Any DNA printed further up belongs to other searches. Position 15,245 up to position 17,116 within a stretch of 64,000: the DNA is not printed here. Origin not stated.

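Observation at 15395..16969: Nucleotidyl cyclase linked to four predicted [2Fe-2S] modules (CDGSH x2, ferredoxin, cyclase, Rieske)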

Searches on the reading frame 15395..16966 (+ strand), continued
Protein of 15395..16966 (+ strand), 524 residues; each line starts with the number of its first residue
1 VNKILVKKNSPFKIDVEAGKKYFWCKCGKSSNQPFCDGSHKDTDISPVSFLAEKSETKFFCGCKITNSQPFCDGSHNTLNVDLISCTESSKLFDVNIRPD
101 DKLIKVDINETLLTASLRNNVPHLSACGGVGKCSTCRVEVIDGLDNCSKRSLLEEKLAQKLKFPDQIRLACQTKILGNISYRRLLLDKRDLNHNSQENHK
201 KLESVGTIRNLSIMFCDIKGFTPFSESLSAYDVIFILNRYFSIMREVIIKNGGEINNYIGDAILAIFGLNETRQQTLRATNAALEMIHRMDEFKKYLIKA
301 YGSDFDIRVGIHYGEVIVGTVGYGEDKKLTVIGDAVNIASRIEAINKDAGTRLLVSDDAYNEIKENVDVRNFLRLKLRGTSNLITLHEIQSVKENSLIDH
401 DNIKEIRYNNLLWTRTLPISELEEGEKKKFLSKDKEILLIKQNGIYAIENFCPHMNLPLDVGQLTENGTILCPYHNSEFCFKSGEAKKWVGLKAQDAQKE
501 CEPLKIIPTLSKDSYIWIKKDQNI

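Call 8: search_solved_structures(query=window:15395-16966:+, max_evalue=0.01, show_alignments=3)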
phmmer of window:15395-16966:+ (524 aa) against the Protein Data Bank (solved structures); distinct sequences matched with E-value up to 0.01: 88 (the best 60 are shown).
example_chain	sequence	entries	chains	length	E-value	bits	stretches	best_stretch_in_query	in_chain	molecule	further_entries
3tbn_A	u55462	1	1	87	6.7e-26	94.4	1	6-79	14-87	Putative uncharacterized protein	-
2w01_A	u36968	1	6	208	1.9e-22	83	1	206-394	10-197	ADENYLATE CYCLASE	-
3r5g_A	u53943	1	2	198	2.5e-22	82.6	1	209-390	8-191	CyaB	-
6fht_A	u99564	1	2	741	4.2e-22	81.9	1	196-394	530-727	Bacteriophytochrome,Adenylate cyclase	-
5x4t_A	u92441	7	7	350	2.3e-19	72.8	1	213-390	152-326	Photoactivated adenylyl cyclase | Family 3 adenylate cyclase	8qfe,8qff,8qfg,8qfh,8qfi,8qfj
9f1z_A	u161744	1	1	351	2.3e-19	72.8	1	213-390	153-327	Family 3 adenylate cyclase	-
5x4u_A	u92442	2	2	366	2.5e-19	72.7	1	213-390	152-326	Photoactivated adenylyl cyclase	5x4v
4yus_A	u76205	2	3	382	2.8e-19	72.5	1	213-390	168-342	Family 3 adenylate cyclase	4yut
9f1w_A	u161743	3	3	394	3e-19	72.4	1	213-390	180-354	Family 3 adenylate cyclase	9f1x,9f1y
8sl3_A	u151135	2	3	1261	1.3e-18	70.4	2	112-348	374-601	Adenylate cyclase type 5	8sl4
5mbg_A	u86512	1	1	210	1.9e-18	69.8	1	213-348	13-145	Beta subunit of photoactivated adenylyl cyclase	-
8buz_A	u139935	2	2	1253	3.8e-18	68.8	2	204-343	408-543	Adenylate cyclase type 8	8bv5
5mbh_A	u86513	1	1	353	5.6e-18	68.2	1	212-348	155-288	Beta subunit of photoactivated adenylyl cyclase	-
5m27_A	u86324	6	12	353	5.6e-18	68.2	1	212-348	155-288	Beta subunit of photoactivated adenylyl cyclase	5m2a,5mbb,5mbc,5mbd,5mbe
5mbk_A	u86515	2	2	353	5.6e-18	68.2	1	212-348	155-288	Beta subunit of photoactivated adenylyl cyclase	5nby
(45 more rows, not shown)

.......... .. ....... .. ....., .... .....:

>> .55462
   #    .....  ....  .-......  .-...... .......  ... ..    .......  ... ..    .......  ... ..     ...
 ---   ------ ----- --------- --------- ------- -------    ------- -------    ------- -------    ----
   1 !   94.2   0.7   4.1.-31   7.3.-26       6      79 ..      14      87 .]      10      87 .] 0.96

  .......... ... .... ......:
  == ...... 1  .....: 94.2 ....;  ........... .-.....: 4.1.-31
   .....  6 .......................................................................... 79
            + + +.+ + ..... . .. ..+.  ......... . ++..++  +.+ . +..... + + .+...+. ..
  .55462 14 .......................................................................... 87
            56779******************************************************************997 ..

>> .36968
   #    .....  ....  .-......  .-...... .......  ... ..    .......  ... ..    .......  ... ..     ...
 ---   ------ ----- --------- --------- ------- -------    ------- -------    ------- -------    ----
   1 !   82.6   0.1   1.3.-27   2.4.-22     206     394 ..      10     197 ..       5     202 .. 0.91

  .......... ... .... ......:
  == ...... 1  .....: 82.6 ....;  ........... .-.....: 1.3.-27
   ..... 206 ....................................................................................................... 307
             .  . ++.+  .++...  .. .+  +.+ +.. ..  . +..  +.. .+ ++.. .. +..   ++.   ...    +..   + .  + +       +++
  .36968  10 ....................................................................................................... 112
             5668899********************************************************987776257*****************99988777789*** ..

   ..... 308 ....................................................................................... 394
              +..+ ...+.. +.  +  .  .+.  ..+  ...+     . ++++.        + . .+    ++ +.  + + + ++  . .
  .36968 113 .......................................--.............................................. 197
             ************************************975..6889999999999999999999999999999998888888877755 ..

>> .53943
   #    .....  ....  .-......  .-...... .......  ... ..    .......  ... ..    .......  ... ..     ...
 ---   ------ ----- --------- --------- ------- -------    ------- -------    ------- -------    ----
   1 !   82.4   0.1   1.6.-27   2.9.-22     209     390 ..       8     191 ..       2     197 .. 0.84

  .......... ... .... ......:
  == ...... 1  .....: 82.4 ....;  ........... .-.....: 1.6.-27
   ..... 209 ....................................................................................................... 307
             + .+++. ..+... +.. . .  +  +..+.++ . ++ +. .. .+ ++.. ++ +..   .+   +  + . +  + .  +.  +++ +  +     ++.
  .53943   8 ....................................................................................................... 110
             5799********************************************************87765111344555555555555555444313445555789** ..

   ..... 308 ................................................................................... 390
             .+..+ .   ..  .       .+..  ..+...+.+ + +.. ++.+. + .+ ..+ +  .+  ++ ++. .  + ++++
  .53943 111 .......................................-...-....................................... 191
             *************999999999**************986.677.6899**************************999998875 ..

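Call 11: find_related_loci(query=A1, collection=genome_contigs, flank=4000)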
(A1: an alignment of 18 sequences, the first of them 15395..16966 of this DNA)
Query A1 (524 aa) in genome_contigs; peptide patterns used: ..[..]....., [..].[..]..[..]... (x = any residue, [..] = any of these).
600 stretches matched a pattern (row limit reached: there are more); 588 encode a relative of the query (tblastn E <= 1e-3); the best 80 are kept; 80 distinct loci.
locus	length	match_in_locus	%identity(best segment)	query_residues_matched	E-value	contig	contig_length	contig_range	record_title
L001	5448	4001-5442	67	10-504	0e+0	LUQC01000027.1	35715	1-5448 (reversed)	MAG: Rhodobacteraceae bacterium REDSEA-S34_B6 scaffold27, whole genome shotgun sequence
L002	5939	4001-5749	38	95-521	1e-103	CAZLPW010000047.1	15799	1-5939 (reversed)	MAG TPA_asm: uncultured bacterium isolate SRP077602_co3_801 genome assembly, contig: NODE_5193_length_15799_cov_4.760163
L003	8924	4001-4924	40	86-392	5e-76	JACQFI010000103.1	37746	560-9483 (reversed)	MAG: Planctomycetota bacterium isolate NC_groundwater_1043_Pr1_S-0.65um_64_14 Montesol18_Sp65_coassembly_scaffold_119121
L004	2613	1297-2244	41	113-416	9e-75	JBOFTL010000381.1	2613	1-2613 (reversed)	MAG: Microcoleus sp. isolate WFFMC_MAG_631 k139_112590_flag=0_multi=5.2995_len=2613, whole genome shotgun sequence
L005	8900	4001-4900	43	91-389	5e-72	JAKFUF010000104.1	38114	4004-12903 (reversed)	MAG: Planctomycetaceae bacterium isolate D1_Bin_10 D1_0000868, whole genome shotgun sequence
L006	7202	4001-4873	41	100-389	1e-66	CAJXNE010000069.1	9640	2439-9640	MAG TPA_asm: uncultured Zetaproteobacteria bacterium isolate SRR4023291_bin.5_MetaBAT_v2.12.1_MAG genome assembly, conti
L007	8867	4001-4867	33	107-394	9e-52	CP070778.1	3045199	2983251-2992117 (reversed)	MAG: Flavobacteriaceae bacterium isolate bin181 chromosome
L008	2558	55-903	34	102-386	1e-51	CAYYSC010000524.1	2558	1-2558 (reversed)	MAG TPA_asm: uncultured Rhodospirillales bacterium isolate binchicken_co13_26 genome assembly, contig: NODE_77705_length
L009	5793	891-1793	35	100-391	2e-46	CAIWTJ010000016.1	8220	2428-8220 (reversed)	MAG: Enhydrobacter aerosaccus isolate Umea3p3_bin-0614 genome assembly, contig: bin-0614:016/306, whole genome shotgun s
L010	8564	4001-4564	35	206-392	2e-35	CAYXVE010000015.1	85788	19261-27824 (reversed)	MAG TPA_asm: uncultured Bacteroidia bacterium isolate SRP141376_co3_83 genome assembly, contig: NODE_545_length_85788_co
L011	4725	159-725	39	199-388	6e-34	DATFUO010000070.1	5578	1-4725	MAG TPA_asm: Burkholderiales bacterium isolate SMAG_U9439 k141_58247, whole genome shotgun sequence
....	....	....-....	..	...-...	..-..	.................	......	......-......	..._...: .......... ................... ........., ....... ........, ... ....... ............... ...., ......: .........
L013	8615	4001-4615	38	197-399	1e-33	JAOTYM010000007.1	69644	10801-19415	MAG: Gammaproteobacteria bacterium isolate 21_Jan_SF_Bin47 21_Jan_SF_Bin47_scaffold_132_c2, whole genome shotgun sequenc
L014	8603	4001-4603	34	197-396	1e-33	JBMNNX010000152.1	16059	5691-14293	MAG: Myxococcales bacterium isolate SBF912SR1HQ0023 scaffold_11983_c1, whole genome shotgun sequence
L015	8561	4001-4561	39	199-386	1e-33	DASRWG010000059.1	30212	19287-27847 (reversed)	MAG TPA_asm: Gallionella sp. isolate SMAG_U10601 k141_176681, whole genome shotgun sequence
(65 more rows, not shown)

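Call 12: list_cluster_members(proteins=[window:15395-16966:+, P0068, P0084, P0092, P0111, P0073, P0025, P0119, P0013, P0046])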
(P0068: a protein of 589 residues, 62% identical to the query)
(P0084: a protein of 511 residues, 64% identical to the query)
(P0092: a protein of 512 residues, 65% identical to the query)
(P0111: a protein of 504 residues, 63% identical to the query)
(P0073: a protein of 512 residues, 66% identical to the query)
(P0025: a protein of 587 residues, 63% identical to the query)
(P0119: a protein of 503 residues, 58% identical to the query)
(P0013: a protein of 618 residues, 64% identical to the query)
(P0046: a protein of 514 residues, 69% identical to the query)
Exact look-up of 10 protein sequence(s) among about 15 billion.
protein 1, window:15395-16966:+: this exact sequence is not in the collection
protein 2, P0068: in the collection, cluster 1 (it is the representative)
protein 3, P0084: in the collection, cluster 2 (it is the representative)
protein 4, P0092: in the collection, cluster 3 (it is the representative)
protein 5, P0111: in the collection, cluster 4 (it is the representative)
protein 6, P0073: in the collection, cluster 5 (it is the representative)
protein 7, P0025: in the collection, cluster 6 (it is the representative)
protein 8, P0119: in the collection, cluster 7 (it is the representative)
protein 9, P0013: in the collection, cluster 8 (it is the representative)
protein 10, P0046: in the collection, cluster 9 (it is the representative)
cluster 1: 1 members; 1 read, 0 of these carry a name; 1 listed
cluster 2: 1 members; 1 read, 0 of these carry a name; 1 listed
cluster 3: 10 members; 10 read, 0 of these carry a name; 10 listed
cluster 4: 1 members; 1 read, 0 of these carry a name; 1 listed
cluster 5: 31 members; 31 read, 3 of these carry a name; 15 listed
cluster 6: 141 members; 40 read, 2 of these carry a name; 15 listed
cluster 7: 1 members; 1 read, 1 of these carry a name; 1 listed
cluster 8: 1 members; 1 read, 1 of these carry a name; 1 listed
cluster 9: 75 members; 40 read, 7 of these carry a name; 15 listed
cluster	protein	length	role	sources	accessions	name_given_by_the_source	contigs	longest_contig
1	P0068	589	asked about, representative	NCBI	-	-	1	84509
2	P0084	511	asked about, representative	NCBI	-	-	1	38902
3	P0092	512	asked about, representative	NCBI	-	-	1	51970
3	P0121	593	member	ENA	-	-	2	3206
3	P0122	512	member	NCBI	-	-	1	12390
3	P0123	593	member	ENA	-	-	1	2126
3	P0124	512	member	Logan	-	-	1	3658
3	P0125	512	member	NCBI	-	-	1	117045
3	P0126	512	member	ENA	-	-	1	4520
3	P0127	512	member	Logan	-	-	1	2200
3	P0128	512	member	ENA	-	-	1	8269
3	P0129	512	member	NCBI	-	-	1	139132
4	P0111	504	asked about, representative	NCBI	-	-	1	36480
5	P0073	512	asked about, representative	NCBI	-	-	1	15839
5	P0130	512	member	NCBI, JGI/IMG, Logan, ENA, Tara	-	strand:+ start:1635 stop:3173 length:1539 start_codon:yes stop_codon:yes ...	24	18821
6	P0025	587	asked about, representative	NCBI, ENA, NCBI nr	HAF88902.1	MAG TPA: hypothetical protein DCG23_03900 [Deltaproteobacteria bacterium] | hypothetical protein [Deltaproteobacteria bacterium]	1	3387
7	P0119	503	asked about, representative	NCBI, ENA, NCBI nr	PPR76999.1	MAG: Adenylate cyclase 1 [Alphaproteobacteria bacterium MarineAlpha2_Bin1]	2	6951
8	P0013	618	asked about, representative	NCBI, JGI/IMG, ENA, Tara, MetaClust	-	class 3 adenylate cyclase/CDGSH-type Zn-finger protein/nitrite ... | strand:- start:388 stop:2244 length:1857 start_codon:yes stop_codon:yes gene_type:complete | \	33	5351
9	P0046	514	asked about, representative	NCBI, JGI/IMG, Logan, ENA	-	class 3 adenylate cyclase/nitrite reductase/ring-hydroxylating ferredoxin ...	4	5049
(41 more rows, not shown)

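Call 14: find_encoding_contigs(protein=P0056, flank=6000, max_places=2)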
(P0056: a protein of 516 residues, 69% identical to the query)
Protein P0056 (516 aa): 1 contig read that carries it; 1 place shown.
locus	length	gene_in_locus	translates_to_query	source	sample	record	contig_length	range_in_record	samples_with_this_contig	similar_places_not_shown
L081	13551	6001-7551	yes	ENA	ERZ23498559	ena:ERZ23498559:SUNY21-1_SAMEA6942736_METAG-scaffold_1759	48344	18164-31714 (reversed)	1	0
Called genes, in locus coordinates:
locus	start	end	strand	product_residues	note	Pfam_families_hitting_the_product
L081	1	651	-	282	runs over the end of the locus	PF05721:PhyH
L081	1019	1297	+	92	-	PF00781:DAGK_cat (weak)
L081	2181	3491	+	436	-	PF00270:DEAD, PF04851:ResIII, PF00271:Helicase_C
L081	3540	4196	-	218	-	PF02798:GST_N, PF13417:GST_N_3, PF13409:GST_N_2, PF00043:GST_C (weak), PF13410:GST_C_2 (weak)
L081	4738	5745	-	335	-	PF00291:PALP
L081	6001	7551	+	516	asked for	PF09360:zf-CDGSH, PF00111:Fer2, PF00211:Guanylate_cyc, PF00355:Rieske, PF13806:Rieske_2 (weak)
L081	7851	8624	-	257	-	-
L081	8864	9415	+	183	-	-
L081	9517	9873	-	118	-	-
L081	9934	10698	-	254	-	PF09339:HTH_IclR, PF01978:TrmB (faint), PF01614:IclR_C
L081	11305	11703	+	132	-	PF00027:cNMP_binding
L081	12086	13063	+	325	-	PF04166:PdxA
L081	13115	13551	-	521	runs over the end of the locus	PF01425:Amidase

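Call 15: find_encoding_contigs(protein=P0068, flank=6000, max_places=2)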
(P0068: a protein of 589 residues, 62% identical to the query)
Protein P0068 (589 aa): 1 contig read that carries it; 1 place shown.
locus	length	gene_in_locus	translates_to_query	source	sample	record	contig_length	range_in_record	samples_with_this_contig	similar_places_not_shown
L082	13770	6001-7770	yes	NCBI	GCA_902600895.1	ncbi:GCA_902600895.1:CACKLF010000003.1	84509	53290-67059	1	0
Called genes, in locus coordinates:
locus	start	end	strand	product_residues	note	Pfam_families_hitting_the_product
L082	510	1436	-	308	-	PF00753:Lactamase_B, PF17778:WHD_BLACT (faint)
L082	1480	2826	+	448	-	PF00512:HisKA, PF02518:HATPase_c, PF13589:HATPase_c_3 (weak)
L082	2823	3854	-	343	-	PF03881:Fructosamin_kin (faint), PF01636:APH, PF01163:RIO1 (faint)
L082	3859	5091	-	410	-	PF02771:Acyl-CoA_dh_N (weak), PF02770:Acyl-CoA_dh_M, PF00441:Acyl-CoA_dh_1, PF08028:Acyl-CoA_dh_2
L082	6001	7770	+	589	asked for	PF09360:zf-CDGSH, PF00111:Fer2 (weak), PF00211:Guanylate_cyc, PF00355:Rieske, PF13806:Rieske_2 (weak)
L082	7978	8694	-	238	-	PF14497:GST_C_3 (weak)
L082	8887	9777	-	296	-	PF02574:S-methyl_trans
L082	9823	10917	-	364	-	PF02311:AraC_binding (faint), PF05899:Cupin_3 (faint), PF07883:Cupin_2 (weak)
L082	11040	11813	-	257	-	-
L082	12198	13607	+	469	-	PF00501:AMP-binding, PF13193:AMP-binding_C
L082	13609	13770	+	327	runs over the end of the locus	PF02558:ApbA, PF03807:F420_oxidored (weak), PF08546:ApbA_C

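Call 16: find_encoding_contigs(protein=P0092, flank=6000, max_places=2)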
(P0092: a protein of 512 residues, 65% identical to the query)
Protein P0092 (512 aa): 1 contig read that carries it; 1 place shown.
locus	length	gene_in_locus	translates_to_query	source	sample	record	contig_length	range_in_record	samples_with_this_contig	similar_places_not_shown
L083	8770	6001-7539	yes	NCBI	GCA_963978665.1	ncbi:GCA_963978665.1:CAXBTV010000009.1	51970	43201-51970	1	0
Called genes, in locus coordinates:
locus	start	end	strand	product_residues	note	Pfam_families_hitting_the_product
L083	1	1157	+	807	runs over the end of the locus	PF01315:Ald_Xan_dh_C, PF02738:MoCoBD_1, PF20256:MoCoBD_2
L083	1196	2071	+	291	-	PF13191:AAA_16 (weak), PF00004:AAA, PF07724:AAA_2 (weak), PF07726:AAA_3 (faint), PF07728:AAA_5, PF13401:AAA_22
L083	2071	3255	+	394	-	PF05762:VWA_CoxE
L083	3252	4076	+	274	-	PF02625:XdhC_CoxI, PF13478:XdhC_C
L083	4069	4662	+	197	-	PF12804:NTP_transf_3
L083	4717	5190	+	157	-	PF03364:Polyketide_cyc (weak), PF06240:COXG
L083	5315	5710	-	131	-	PF04134:DCC1-like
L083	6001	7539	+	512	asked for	PF09360:zf-CDGSH, PF00111:Fer2, PF00211:Guanylate_cyc, PF00355:Rieske, PF13806:Rieske_2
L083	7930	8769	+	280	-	?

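Call 17: find_encoding_contigs(protein=P0111, flank=6000, max_places=2)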
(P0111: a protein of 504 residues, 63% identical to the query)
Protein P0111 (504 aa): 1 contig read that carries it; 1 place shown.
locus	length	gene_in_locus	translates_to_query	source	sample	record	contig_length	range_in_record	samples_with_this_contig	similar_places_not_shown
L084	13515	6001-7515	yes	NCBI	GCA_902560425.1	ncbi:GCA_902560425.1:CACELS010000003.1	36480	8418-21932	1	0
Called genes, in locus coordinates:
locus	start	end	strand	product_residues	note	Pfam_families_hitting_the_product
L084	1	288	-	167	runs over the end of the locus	PF03551:PadR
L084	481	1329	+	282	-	PF12146:Hydrolase_4, PF00561:Abhydrolase_1, PF12697:Abhydrolase_6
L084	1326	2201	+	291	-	PF00753:Lactamase_B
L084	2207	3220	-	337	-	PF13578:Methyltransf_24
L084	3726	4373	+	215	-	PF01728:FtsJ, PF13847:Methyltransf_31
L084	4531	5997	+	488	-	PF00478:IMPDH, PF00571:CBS, PF03060:NMO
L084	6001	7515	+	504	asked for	PF09360:zf-CDGSH, PF00111:Fer2, PF00211:Guanylate_cyc, PF00355:Rieske, PF13806:Rieske_2 (faint)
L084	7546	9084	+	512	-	PF00117:GATase, PF07722:Peptidase_C26, PF02540:NAD_synthase, PF03054:tRNA_Me_trans (weak), PF00958:GMP_synt_C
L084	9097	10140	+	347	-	PF01757:Acyl_transf_3, PF07786:HGSNAT_cat, PF04235:DUF418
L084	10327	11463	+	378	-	PF00107:ADH_zinc_N (faint)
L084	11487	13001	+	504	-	PF04244:DPRP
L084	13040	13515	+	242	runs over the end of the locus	PF03009:GDPD, PF13653:GDPD_2 (weak)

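Call 23: find_encoding_contigs(protein=P0004, flank=8000, max_places=2)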
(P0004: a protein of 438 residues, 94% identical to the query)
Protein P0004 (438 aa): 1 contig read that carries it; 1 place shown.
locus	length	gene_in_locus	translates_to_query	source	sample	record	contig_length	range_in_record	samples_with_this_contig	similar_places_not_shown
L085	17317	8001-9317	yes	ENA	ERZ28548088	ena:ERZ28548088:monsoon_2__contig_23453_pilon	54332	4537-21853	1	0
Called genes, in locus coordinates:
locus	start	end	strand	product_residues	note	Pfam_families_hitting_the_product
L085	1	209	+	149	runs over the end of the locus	PF01266:DAO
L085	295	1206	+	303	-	PF03480:DctP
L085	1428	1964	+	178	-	PF04290:DctQ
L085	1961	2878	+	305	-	PF06808:DctM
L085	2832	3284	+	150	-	PF06808:DctM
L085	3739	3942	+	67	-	-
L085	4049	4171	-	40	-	-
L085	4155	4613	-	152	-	PF02798:GST_N (weak)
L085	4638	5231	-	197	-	PF04264:YceI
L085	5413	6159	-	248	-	PF00291:PALP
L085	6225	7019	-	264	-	PF13489:Methyltransf_23, PF01209:Ubie_methyltran, PF05175:MTS (weak), PF06325:PrmA, PF13847:Methyltransf_31, PF08241:Methyltransf_11, PF08242:Methyltransf_12, PF13649:Methyltransf_25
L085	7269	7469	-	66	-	-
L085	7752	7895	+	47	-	-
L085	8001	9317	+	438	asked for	PF09360:zf-CDGSH, PF00111:Fer2, PF00211:Guanylate_cyc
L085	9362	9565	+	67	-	PF00355:Rieske (weak)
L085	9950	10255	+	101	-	-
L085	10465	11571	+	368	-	PF00487:FA_desaturase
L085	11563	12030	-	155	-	PF01323:DSBA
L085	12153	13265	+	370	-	PF07995:GSDH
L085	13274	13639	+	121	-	PF07690:MFS_1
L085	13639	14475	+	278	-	PF07690:MFS_1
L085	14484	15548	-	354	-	PF02746:MR_MLE_N, PF13378:MR_MLE_C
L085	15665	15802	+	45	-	-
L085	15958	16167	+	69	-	-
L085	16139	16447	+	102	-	-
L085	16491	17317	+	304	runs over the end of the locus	PF00781:DAGK_cat, PF19279:YegS_C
